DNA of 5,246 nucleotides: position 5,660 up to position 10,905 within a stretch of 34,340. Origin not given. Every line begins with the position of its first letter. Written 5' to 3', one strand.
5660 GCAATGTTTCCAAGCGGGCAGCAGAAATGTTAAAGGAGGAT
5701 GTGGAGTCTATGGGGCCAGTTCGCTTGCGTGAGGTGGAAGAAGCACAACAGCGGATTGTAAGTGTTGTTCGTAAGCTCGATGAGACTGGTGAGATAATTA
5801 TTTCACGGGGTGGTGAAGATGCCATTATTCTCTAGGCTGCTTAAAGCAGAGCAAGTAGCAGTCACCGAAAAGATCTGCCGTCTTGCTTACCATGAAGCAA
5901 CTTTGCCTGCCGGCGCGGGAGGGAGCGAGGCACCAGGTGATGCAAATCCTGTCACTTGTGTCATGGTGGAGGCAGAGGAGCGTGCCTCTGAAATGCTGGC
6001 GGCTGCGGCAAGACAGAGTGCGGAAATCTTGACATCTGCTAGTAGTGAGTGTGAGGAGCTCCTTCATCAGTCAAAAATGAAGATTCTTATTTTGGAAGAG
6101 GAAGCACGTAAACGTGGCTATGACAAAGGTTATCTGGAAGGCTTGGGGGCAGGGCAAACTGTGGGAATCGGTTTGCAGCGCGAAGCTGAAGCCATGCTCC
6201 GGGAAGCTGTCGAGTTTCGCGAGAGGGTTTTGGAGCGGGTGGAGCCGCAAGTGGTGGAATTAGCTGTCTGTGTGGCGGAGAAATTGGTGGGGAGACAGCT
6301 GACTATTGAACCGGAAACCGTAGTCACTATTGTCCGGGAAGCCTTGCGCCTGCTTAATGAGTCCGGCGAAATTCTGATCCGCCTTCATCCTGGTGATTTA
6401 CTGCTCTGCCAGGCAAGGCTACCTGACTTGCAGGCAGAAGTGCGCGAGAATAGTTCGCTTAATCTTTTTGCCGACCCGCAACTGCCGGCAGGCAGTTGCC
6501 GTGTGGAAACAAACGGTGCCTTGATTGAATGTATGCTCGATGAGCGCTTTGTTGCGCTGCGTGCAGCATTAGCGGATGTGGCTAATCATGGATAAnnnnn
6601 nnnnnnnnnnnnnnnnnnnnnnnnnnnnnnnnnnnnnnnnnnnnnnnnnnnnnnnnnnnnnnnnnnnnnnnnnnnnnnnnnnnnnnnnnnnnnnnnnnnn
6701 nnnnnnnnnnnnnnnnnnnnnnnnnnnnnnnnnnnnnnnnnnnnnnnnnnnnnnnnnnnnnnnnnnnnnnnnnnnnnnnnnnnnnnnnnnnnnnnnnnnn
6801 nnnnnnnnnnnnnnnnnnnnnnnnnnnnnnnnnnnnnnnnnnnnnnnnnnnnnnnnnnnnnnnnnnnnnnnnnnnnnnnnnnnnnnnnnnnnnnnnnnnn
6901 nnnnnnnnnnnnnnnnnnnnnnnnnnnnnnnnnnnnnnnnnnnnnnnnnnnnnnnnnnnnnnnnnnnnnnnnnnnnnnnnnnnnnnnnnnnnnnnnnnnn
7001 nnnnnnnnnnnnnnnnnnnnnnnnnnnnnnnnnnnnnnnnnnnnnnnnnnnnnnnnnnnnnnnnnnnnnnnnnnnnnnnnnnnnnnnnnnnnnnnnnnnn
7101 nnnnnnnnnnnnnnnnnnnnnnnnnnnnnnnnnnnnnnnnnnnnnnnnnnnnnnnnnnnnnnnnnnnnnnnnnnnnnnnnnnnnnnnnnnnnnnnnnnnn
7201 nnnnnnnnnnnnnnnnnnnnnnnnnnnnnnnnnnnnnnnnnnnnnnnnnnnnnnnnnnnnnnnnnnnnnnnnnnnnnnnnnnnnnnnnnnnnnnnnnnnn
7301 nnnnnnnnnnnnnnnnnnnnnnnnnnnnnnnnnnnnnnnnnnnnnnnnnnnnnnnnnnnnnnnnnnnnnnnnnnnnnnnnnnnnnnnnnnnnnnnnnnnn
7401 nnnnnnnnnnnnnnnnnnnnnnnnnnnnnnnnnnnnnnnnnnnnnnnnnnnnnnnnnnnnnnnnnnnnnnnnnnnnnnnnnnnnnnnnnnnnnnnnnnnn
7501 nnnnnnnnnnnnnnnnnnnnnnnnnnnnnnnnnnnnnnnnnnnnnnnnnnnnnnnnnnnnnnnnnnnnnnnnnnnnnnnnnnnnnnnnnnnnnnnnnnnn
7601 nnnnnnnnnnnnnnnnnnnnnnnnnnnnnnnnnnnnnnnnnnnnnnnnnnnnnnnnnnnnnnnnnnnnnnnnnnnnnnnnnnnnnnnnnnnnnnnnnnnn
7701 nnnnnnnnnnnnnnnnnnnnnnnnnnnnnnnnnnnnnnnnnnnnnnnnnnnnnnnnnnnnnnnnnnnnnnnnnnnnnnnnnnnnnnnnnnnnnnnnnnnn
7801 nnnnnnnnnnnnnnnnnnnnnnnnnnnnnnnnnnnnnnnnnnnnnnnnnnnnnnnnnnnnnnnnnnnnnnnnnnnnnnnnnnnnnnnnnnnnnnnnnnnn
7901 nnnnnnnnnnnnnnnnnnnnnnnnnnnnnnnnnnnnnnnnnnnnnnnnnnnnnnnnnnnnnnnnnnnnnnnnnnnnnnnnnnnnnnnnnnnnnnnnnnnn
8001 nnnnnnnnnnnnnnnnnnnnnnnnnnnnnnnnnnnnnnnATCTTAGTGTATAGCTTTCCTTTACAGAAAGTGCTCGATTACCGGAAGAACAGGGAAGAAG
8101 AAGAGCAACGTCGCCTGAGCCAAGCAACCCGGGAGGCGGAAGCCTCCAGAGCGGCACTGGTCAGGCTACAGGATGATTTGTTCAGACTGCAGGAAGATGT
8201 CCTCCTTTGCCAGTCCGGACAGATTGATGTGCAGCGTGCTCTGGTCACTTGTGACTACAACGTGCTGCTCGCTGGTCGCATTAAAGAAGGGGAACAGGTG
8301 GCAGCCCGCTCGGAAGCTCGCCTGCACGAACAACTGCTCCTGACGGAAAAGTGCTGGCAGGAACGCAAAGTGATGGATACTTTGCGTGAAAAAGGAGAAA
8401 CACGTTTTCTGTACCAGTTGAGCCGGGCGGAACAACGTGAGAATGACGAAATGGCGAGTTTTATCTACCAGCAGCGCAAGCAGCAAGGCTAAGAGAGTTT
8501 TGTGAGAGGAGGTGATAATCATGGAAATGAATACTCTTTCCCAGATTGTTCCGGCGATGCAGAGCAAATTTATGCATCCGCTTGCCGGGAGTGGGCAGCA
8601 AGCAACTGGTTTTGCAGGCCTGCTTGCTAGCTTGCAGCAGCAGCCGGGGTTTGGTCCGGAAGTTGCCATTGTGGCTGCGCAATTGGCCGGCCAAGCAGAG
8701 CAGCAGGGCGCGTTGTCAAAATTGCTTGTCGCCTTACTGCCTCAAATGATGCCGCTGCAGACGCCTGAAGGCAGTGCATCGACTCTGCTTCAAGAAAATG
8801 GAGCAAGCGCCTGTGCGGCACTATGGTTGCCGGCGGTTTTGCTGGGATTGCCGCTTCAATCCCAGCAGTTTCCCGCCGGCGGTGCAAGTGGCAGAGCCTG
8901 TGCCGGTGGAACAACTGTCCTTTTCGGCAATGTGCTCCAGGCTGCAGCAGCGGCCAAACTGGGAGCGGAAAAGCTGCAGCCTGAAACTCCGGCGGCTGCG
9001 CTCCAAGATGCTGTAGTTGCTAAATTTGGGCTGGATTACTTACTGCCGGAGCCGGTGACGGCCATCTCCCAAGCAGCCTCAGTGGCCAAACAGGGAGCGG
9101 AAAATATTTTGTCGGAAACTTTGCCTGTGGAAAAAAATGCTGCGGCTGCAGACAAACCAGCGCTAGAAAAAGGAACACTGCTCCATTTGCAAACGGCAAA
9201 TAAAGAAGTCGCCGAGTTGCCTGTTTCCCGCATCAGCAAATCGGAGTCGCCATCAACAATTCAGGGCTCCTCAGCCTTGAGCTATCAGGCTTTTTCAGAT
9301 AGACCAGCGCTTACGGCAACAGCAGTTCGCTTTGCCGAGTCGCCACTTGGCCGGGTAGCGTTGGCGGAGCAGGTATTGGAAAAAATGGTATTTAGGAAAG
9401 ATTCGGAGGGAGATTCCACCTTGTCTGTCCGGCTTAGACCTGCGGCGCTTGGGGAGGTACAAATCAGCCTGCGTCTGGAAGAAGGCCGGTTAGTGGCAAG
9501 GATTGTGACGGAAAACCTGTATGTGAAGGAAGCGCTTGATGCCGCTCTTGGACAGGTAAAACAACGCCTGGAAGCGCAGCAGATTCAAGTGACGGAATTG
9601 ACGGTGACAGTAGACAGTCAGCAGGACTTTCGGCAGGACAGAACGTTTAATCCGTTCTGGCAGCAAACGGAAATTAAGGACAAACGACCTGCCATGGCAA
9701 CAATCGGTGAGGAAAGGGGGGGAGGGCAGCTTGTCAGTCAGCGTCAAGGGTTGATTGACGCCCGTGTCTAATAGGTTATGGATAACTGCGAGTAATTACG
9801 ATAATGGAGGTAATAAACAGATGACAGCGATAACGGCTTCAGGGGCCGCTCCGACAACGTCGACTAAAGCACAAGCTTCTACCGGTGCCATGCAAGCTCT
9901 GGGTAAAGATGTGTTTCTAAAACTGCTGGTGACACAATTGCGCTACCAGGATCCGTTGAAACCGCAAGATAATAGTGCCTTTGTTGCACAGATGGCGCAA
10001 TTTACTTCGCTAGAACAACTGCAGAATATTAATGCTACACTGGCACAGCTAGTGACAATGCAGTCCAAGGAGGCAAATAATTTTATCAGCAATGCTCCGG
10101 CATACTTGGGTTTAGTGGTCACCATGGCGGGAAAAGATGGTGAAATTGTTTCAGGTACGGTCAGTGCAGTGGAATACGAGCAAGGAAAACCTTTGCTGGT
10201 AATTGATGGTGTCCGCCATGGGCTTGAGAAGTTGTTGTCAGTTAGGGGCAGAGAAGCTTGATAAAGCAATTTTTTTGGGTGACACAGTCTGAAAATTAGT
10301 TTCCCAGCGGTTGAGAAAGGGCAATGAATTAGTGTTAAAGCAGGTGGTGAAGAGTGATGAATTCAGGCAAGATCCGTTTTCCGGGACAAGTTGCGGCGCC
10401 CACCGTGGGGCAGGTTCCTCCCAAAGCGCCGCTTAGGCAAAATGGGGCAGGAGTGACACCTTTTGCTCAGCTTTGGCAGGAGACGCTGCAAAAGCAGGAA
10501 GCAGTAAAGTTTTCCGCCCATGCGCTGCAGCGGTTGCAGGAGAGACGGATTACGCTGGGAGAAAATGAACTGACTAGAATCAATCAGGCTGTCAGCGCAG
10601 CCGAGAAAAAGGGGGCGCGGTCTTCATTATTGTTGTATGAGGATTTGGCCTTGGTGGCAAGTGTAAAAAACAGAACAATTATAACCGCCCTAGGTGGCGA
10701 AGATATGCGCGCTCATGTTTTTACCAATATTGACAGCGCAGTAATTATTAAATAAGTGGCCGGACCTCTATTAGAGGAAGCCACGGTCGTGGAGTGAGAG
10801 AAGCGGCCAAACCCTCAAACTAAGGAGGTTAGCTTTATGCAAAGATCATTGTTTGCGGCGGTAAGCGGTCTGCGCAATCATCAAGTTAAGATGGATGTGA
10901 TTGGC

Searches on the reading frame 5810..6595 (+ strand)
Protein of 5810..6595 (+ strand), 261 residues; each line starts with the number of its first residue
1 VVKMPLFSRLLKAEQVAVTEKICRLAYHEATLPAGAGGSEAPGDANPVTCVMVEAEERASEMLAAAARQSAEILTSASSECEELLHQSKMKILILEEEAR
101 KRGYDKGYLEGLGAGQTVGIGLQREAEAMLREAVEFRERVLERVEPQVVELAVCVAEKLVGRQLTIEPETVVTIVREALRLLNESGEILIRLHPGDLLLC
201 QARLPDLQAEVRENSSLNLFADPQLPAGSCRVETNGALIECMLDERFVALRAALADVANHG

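Call 36: search_protein_families(library=pfam, proteins=[window:5810-6595:+], max_evalue=0.001)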
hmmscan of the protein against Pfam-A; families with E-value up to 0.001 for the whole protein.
window:5810-6595:+ (261 aa): 1 family
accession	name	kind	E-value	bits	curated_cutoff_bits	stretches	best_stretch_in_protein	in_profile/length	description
PF02108.21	FliH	-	3.6e-19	69.4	24.1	1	127-247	8-125/128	Flagellar assembly protein FliH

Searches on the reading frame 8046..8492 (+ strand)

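Call 36: search_protein_families(library=pfam, proteins=[window:8046-8492:+], max_evalue=0.001)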
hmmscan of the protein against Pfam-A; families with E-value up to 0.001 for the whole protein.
window:8046-8492:+ (148 aa): 1 family
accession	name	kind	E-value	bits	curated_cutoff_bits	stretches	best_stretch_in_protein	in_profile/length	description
PF02050.21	FliJ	-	1.3e-09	38.8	28.4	1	18-141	1-123/123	Flagellar FliJ protein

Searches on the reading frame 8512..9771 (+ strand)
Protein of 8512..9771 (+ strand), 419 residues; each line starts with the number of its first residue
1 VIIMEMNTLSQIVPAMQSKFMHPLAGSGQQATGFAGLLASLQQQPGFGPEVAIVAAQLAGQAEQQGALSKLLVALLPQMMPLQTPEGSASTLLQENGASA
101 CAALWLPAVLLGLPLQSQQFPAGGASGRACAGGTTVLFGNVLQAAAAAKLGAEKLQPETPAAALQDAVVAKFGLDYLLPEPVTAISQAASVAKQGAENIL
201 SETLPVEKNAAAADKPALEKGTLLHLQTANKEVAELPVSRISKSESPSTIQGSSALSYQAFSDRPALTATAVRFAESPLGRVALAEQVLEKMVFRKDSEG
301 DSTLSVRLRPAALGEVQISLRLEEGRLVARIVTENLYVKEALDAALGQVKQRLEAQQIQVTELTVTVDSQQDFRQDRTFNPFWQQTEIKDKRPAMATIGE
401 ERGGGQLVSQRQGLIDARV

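Call 37: search_protein_families(library=pfam, proteins=[window:8512-9771:+], max_evalue=0.001)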
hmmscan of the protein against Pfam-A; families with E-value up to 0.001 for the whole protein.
window:8512-9771:+ (419 aa): 1 family
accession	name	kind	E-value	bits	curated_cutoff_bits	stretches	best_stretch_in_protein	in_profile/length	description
PF02120.21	Flg_hook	-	5.1e-18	65.1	29.8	1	295-372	6-83/85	Flagellar hook-length control protein FliK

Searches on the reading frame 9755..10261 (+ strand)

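Call 37: search_protein_families(library=pfam, proteins=[window:9755-10261:+], max_evalue=0.001)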
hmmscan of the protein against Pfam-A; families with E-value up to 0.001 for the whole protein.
window:9755-10261:+ (168 aa): 1 family
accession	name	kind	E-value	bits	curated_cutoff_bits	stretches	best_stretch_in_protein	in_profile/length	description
PF03963.19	FlgD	-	4.2e-22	78.6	27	1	27-97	4-74/75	Flagellar hook capping protein - N-terminal region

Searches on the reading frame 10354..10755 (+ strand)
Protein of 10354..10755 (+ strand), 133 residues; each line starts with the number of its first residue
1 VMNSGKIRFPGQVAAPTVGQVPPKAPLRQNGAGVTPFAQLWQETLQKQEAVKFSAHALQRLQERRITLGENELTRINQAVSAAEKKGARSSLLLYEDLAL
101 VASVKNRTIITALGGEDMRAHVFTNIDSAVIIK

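Call 37: search_protein_families(library=pfam, proteins=[window:10354-10755:+], max_evalue=0.001)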
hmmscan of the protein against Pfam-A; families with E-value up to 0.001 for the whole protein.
window:10354-10755:+ (133 aa): 1 family
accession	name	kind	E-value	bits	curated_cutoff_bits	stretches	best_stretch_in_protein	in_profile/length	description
PF12611.13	Flagellar_put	-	3.6e-10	39.9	21.1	1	108-131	1-24/24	Putative flagellar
